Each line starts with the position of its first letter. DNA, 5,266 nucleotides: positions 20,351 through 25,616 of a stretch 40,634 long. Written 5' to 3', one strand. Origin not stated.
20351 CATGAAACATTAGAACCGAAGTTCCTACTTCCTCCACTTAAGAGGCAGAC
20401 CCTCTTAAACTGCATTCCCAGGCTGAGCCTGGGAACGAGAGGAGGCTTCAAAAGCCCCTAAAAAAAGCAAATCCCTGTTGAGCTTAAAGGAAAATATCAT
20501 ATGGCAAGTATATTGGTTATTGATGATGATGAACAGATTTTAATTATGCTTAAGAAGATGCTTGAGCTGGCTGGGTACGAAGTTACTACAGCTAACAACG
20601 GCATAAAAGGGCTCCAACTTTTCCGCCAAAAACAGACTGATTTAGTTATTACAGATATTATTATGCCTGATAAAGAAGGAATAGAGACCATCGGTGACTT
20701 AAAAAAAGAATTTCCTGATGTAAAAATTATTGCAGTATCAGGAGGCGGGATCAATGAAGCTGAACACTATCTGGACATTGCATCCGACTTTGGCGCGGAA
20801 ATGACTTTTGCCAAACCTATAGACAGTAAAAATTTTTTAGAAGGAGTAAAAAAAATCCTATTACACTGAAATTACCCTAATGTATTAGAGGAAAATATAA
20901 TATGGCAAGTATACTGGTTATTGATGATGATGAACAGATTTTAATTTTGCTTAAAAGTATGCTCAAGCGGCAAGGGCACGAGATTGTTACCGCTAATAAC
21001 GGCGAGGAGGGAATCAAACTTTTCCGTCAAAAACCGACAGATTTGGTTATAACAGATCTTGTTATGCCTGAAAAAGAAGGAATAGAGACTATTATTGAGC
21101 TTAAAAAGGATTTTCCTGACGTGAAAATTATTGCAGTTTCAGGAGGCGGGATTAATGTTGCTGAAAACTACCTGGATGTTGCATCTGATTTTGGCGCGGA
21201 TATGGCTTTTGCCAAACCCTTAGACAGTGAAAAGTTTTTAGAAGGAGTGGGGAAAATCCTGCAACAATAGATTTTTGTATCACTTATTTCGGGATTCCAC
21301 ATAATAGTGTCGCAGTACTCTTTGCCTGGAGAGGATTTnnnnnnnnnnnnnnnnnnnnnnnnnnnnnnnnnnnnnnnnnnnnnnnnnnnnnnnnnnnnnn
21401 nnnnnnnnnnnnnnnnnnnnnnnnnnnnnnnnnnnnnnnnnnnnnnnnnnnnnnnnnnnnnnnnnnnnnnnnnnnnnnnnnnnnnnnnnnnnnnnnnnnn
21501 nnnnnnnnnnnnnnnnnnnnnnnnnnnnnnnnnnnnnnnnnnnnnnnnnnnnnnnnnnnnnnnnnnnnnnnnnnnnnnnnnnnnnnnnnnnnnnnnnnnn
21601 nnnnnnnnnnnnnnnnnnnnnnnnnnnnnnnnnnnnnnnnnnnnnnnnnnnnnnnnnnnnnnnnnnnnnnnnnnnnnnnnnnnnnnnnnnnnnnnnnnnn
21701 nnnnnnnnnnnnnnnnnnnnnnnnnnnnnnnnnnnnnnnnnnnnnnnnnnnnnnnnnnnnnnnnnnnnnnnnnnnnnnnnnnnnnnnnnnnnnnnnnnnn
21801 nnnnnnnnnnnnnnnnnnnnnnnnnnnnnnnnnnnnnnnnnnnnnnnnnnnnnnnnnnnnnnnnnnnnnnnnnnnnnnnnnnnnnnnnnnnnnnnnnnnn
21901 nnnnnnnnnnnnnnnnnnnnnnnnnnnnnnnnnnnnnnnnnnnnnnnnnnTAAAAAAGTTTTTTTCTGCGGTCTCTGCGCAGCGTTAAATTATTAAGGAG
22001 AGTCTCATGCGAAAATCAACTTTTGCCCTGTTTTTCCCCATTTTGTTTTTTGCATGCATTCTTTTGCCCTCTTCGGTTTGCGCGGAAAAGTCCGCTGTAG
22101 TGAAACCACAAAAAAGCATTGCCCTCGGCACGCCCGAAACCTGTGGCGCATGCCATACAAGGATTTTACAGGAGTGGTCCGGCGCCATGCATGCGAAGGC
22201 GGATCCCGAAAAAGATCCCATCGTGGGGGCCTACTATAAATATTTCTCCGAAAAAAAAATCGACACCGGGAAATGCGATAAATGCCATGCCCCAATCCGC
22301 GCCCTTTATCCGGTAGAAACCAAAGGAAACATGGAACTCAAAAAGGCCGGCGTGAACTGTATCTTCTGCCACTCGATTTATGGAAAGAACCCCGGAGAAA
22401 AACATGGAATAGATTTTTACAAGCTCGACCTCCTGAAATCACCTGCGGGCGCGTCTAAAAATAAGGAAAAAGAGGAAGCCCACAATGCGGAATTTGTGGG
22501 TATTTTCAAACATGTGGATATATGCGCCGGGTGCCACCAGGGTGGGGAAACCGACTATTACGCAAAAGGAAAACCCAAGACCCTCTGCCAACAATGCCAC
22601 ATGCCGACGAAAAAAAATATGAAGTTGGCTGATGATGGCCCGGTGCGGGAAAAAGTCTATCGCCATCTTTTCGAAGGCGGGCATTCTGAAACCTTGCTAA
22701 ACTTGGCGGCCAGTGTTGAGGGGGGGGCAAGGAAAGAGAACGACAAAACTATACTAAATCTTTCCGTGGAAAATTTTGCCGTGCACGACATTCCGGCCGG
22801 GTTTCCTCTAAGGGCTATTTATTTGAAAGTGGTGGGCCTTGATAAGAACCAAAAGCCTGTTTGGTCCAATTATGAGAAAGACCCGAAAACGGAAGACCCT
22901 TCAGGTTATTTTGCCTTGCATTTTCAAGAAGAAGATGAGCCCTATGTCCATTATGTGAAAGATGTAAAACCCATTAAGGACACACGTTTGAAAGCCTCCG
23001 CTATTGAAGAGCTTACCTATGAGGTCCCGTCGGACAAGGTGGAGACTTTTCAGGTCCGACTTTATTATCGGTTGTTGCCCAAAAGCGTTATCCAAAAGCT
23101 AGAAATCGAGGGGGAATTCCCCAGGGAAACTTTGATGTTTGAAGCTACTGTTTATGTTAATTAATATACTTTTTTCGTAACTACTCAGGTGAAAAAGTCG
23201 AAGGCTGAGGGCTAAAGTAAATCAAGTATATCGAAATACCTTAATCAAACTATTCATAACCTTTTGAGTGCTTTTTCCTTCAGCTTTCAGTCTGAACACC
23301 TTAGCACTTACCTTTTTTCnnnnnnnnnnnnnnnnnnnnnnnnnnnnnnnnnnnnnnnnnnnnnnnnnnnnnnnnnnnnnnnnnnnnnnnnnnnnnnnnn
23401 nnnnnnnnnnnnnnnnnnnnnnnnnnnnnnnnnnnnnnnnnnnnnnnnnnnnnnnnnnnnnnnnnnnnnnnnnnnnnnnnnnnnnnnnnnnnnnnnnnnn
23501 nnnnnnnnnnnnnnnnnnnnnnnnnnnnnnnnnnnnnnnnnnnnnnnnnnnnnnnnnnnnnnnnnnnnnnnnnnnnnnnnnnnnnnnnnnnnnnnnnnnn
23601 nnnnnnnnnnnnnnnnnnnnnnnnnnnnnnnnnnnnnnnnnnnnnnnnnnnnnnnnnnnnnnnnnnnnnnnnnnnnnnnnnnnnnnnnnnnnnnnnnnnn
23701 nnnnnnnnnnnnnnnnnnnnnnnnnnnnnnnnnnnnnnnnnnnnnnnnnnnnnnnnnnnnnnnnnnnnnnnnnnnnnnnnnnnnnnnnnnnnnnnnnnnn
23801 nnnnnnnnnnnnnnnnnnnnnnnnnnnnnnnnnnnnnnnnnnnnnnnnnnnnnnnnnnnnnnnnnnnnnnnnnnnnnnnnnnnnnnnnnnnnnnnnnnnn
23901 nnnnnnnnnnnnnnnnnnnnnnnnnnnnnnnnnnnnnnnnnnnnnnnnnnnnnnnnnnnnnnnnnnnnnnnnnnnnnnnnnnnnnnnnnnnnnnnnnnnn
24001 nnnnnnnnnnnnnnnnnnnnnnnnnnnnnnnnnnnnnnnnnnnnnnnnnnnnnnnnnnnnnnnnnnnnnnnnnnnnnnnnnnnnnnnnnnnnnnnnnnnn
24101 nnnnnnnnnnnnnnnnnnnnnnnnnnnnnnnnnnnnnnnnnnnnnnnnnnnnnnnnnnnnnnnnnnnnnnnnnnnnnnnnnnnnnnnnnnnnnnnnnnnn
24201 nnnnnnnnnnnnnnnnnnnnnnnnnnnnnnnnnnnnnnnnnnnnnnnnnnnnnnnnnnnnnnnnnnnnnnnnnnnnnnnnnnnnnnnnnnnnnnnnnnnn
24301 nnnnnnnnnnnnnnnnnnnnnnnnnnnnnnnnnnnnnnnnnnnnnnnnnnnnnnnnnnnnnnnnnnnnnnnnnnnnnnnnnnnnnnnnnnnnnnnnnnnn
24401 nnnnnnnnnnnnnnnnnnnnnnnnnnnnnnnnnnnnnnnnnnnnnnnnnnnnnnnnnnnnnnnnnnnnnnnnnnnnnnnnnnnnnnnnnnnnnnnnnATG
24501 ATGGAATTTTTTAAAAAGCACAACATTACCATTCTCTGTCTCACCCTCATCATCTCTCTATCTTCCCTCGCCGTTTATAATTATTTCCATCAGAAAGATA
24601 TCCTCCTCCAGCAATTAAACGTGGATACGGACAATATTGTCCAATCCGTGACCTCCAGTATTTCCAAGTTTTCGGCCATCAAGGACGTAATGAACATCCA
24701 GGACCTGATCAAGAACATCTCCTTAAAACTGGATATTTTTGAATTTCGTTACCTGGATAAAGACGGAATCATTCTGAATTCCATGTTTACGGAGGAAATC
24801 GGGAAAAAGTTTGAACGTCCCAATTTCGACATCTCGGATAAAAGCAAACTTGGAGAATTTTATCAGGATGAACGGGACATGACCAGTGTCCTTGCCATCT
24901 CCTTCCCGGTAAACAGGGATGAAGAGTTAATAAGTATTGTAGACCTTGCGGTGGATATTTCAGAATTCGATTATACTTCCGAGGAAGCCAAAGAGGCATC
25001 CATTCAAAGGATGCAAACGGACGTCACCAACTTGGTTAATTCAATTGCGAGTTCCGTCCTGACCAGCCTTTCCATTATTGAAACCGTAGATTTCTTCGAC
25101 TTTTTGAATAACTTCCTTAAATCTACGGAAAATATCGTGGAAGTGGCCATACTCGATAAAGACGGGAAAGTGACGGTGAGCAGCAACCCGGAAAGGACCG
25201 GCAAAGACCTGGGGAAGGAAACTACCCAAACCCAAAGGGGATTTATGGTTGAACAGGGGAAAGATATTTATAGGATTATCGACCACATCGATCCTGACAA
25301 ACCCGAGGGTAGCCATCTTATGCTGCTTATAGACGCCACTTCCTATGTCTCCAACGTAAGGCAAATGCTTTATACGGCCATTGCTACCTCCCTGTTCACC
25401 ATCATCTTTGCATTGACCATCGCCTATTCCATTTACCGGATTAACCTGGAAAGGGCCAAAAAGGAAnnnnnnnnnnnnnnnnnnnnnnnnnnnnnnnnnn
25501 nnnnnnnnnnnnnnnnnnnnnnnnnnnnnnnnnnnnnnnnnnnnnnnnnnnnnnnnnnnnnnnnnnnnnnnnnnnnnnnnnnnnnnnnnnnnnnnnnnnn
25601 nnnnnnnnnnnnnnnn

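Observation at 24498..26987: Transmembrane sensor fused directly to a CheA-type kinase core, bypassing MCP and CheW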

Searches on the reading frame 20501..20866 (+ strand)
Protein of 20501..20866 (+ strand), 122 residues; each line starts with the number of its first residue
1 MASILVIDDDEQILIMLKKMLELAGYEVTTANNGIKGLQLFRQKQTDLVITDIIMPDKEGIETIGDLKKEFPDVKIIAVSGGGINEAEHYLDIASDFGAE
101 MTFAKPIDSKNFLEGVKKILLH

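Call 8: search_protein_families(library=pfam, proteins=[window:20501-20866:+], max_evalue=0.001)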
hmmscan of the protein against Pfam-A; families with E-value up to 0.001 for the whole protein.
window:20501-20866:+ (122 aa): 1 family
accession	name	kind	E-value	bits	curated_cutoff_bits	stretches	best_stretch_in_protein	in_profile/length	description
PF00072.30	Response_reg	-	6.4e-22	78.3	30.2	1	4-114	1-108/111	Response regulator receiver domain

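Call 81: search_solved_structures(query=window:20501-20866:+, max_evalue=0.00001)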
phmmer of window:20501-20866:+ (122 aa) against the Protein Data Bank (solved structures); distinct sequences matched with E-value up to 0.00001: 105 (the best 60 are shown).
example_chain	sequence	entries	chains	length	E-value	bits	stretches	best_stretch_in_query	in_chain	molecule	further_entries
3a0u_A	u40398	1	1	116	3.1e-15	59.8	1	2-120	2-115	Response regulator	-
3a0r_B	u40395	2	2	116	3.2e-15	59.8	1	2-120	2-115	Response regulator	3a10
6er7_A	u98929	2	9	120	3.2e-15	59.8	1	1-120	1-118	120aa long hypothetical chemotaxis protein (CheY)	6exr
3eq2_A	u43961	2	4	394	3.9e-14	56.2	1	2-108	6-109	Probable two-component response regulator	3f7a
3jte_A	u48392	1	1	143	4.6e-13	52.8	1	1-108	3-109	Response regulator receiver protein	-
9xzo_A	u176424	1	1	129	7.3e-13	52.2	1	1-120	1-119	De novo protein M1X0B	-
3f6p_A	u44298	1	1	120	8.6e-13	51.9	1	3-118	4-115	Transcriptional regulatory protein yycF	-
2zwm_A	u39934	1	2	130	1.1e-12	51.5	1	3-118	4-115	Transcriptional regulatory protein yycF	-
4uhj_A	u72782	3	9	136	1.8e-12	50.9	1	2-120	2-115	TRANSCRIPTIONAL REGULATORY PROTEIN CPXR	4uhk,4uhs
6ifh_A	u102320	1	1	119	2.9e-12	50.2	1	2-120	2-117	Sporulation initiation phosphotransferase F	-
1f51_E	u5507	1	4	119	3.1e-12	50.1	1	3-120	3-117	SPORULATION INITIATION PHOSPHOTRANSFERASE F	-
1pey_A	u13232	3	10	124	3.4e-12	50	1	3-120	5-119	Sporulation initiation phosphotransferase F | SPORULATION RESPONSE REGULATORY PROTEIN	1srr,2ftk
1nxo_A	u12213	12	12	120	4e-12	49.8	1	1-120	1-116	DNA-binding response regulator | Response regulator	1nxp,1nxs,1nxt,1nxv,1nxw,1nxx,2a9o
1tmy_A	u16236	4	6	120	4.3e-12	49.7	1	4-119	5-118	CHEY PROTEIN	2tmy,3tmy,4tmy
2jvi_A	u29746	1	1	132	4.5e-12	49.6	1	3-120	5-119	Sporulation initiation phosphotransferase F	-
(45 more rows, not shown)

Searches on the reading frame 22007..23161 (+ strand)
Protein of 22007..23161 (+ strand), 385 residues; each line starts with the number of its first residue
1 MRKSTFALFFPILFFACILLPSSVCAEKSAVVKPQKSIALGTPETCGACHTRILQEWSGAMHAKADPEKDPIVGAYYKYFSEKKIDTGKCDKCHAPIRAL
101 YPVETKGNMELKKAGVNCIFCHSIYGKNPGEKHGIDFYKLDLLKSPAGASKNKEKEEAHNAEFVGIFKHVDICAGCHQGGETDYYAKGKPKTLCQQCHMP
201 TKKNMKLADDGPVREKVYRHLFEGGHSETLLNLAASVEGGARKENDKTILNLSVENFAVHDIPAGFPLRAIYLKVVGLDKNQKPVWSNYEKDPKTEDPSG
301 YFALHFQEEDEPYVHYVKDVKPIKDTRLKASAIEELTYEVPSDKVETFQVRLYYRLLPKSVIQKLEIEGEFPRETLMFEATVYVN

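Call 8: search_protein_families(library=pfam, proteins=[window:22007-23161:+], max_evalue=0.001)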
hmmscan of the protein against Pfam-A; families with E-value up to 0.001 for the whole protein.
window:22007-23161:+ (385 aa): 5 families
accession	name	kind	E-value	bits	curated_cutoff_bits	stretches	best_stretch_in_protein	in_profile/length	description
PF14522.11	Cytochrome_C7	-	6e-08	32.8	24.8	0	86-123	12-49/67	Cytochrome c7 and related cytochrome c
PF13435.11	Cytochrome_C554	-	2.3e-06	28.9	20.8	1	45-123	1-84/84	Cytochrome c554 and c-prime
PF22113.1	Mtrc-MtrF_II-IV_dom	-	1.4e-05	25.2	30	0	31-96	108-165/176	Outer membrane cytochrome MtrC/MtrF-like, domains II/IV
PF14537.11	Cytochrom_c3_2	-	0.00029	21.7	25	0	172-207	8-42/79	Cytochrome c3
PF09699.15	Paired_CXXCH_1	-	0.00036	20.6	20.6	0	85-122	4-36/41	Doubled CXXCH motif (Paired_CXXCH_1)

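Call 89: search_solved_structures(query=window:22007-23161:+, max_evalue=1)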
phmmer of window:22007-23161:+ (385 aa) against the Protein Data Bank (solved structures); distinct sequences matched with E-value up to 1: 1.
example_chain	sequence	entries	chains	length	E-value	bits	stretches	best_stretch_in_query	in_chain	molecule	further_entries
5ze8_A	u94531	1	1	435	1.3e-31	113.1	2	185-365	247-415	cytochrome c552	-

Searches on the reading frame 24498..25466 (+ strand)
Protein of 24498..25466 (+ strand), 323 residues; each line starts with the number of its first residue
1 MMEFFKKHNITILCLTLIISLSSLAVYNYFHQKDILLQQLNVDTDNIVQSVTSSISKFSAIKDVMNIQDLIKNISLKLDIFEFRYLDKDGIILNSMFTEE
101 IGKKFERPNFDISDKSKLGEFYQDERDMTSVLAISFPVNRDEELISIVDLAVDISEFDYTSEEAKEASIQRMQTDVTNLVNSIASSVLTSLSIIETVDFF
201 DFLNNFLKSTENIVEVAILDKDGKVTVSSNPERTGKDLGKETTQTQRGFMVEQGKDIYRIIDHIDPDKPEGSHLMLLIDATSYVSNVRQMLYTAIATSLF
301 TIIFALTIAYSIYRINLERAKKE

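Call 63: predict_structure(alignment_id=A2)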
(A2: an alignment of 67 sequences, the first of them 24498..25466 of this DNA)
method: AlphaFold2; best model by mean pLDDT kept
length: 323 residues; sequences in the alignment: 67
mean_pLDDT: 85.4   pTM: 0.59
mean pLDDT of the five models: 85.4, 85.0, 82.6, 82.0, 81.9
residues with pLDDT >= 90: 104; 70-90: 193; 50-70: 26; < 50: 0
segments of 3 or more residues with pLDDT < 50: none
pLDDT, mean of each block of 10 residues (from residue 1): 68 86 91 92 90 85 69 68 88 85 81 83 87 91 89 88 90 90 84 75 87 90 89 85 85 90 84 91 92 91 88 83 82
secondary structure, 60 per line:
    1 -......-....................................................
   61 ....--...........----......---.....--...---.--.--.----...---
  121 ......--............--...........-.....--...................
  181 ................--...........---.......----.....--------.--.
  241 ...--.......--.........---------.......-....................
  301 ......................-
elements in order: H2-7 H9-64 H67-77 E82-87 E91-95 E121-126 E129-140 E143-153 H155-159 H162-196 H199-209 E213-219 E224-228 H240-243 E246-252 E255-263 E273-279 H281-322

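Call 68: fold_search(model_id=the predicted structure, library=pdb)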
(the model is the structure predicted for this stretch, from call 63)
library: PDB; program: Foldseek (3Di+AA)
matches with E <= 10: 877; with E <= 0.001: 135
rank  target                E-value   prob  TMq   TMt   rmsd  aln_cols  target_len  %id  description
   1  9a5d_A                1.9e-09  1.00  0.26  0.14  49.3       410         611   11  Integrative model of WALK-YYCH by crosslinking MS and deep learning (released 2024-09-18)
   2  6ior_A                1.0e-07  1.00  0.21  0.28  25.0       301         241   14  The ligand binding domain of Mlp24 with asparagine (released 2019-03-20)
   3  6ios                  5.8e-07  1.00  0.21  0.27  24.4       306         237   12  The ligand binding domain of Mlp24 with proline (released 2019-03-06)
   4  6ior_C                6.6e-07  1.00  0.21  0.27  23.8       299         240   13  The ligand binding domain of Mlp24 with asparagine (released 2019-03-20)
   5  9a69_B                7.0e-07  1.00  0.32  0.19  15.5       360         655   14  Integrative model of MCPB-MCPC by crosslinking MS and deep learning (released 2024-09-18)
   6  6iot_B                8.8e-07  1.00  0.21  0.28  23.1       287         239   11  The ligand binding domain of Mlp24 with arginine (released 2019-03-20)
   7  3lif_A                1.0e-06  1.00  0.30  0.38  15.9       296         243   10  Crystal Structure of the extracellular domain of the putative histidine kinase rpHK1S-Z16 (released 2010-05-05)
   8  6iou_A                1.3e-06  1.00  0.20  0.27  24.8       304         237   11  The ligand binding domain of Mlp24 with serine (released 2019-03-06)
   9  6ioq                  1.4e-06  1.00  0.20  0.27  25.6       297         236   11  The ligand binding domain of Mlp24 with glycine (released 2019-03-06)
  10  5ave                  1.8e-06  1.00  0.29  0.37  19.8       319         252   13  The ligand binding domain of Mlp37 with serine (released 2016-03-02)
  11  6iop_A                2.0e-06  1.00  0.29  0.37  17.0       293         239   12  The ligand binding domain of Mlp24 (released 2019-03-20)
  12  5ere                  2.0e-06  1.00  0.23  0.15  17.8       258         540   11  Extracellular ligand binding receptor from Desulfohalobium retbaense DSM5692 (released 2016-08-10)
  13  6iop_B                2.0e-06  1.00  0.19  0.25  21.7       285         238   14  The ligand binding domain of Mlp24 (released 2019-03-20)
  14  3lif_B                3.9e-06  1.00  0.23  0.29  20.7       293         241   10  Crystal Structure of the extracellular domain of the putative histidine kinase rpHK1S-Z16 (released 2010-05-05)
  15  4lrx_C                3.9e-06  1.00  0.24  0.26  16.6       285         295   12  Crystal Structure of the E.coli DhaR(N)-DhaK complex (released 2014-01-29)
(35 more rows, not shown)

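Call 72: find_related_loci(query=A4, collection=metagenome_contigs, flank=5000)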
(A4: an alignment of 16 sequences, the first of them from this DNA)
Query A4 (323 aa) in metagenome_contigs; peptide patterns used: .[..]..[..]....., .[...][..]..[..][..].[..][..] (x = any residue, [..] = any of these).
103 stretches matched a pattern; 49 encode a relative of the query (tblastn E <= 1e-3); 49 distinct loci.
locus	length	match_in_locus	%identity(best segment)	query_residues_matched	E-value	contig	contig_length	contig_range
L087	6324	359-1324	57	2-323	2e-116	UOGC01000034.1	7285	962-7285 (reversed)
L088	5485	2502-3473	52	2-323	2e-106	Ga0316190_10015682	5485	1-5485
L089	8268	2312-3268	47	6-323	2e-92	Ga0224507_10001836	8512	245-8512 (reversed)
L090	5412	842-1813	47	1-323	2e-92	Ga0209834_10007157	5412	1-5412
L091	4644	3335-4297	46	4-323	1e-92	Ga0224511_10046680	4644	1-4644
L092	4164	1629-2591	48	4-323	1e-91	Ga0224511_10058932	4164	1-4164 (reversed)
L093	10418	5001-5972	46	1-323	2e-91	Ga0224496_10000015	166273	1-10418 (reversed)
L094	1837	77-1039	46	4-323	3e-95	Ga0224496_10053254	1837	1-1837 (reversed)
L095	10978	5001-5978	44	4-323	6e-89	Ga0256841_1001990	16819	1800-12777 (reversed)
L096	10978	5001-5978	44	4-323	9e-88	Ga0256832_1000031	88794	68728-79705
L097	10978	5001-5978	41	4-323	1e-86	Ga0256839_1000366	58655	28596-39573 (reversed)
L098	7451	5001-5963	46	4-323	7e-86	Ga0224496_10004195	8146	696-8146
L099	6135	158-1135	42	4-323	2e-85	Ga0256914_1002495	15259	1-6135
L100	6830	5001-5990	41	1-323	4e-85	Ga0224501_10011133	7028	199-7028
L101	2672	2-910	46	28-323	5e-87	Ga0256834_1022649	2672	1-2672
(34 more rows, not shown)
